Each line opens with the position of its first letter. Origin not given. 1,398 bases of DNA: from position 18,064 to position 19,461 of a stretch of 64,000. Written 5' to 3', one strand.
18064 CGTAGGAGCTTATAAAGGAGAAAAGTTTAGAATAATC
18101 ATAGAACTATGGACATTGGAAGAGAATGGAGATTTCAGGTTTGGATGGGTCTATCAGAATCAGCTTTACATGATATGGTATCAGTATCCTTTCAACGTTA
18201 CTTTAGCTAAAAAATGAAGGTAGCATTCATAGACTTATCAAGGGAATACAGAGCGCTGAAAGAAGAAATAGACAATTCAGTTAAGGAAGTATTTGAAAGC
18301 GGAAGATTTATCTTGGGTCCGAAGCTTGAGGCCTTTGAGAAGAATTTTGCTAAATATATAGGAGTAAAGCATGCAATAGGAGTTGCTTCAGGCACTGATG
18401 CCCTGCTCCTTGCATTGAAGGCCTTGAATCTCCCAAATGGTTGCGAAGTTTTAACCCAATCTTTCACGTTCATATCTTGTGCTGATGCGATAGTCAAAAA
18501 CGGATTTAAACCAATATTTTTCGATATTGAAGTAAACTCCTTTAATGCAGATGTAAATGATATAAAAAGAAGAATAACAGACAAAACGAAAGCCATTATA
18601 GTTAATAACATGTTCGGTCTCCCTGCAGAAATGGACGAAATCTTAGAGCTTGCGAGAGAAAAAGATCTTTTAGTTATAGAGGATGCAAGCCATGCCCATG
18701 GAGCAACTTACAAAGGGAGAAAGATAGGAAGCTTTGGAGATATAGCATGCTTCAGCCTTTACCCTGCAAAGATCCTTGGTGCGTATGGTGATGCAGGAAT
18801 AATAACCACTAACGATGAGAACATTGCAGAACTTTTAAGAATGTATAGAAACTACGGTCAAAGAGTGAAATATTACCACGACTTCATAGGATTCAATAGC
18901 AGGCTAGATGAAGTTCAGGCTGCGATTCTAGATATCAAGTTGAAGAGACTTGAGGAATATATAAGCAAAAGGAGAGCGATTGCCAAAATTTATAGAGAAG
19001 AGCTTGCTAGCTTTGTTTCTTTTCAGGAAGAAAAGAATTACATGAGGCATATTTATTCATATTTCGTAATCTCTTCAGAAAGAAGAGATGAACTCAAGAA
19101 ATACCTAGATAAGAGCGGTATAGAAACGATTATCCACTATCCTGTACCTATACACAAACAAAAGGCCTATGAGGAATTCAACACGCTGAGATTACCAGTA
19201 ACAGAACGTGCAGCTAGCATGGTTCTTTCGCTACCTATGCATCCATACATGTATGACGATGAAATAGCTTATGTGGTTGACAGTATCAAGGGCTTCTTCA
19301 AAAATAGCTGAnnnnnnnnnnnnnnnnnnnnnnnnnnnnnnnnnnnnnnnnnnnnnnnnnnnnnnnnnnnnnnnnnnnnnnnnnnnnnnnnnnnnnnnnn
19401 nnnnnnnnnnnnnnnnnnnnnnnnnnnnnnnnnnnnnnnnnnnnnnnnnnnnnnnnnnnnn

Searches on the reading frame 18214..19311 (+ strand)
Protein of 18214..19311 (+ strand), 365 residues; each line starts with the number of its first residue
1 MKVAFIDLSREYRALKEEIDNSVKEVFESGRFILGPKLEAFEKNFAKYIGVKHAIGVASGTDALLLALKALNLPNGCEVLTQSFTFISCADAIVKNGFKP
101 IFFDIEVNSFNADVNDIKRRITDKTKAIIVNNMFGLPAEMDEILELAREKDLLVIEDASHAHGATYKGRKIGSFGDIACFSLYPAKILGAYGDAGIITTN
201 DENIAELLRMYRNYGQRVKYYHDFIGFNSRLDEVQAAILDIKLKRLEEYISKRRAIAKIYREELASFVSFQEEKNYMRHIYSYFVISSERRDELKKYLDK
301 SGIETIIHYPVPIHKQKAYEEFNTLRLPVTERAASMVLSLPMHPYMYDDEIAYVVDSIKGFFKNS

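Call 67: search_protein_families(library=pfam, proteins=[window:18214-19311:+], max_evalue=0.0001)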
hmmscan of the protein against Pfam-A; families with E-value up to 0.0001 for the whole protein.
window:18214-19311:+ (365 aa): 4 families
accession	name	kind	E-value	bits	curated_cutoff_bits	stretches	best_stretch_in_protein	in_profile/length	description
PF01041.23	DegT_DnrJ_EryC1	-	1.3e-114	383.7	19.8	1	15-358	3-359/360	DegT/DnrJ/EryC1/StrS aminotransferase family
PF00155.27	Aminotran_1_2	-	3.4e-15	56.5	19.7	1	29-267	34-289/361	Aminotransferase class I and II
PF01053.26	Cys_Met_Meta_PP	-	3.7e-08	32.8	27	1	35-219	51-234/381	Cys/Met metabolism PLP-dependent enzyme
PF01212.27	Beta_elim_lyase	-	3.4e-05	23.8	27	1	37-218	33-230/288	Beta-eliminating lyase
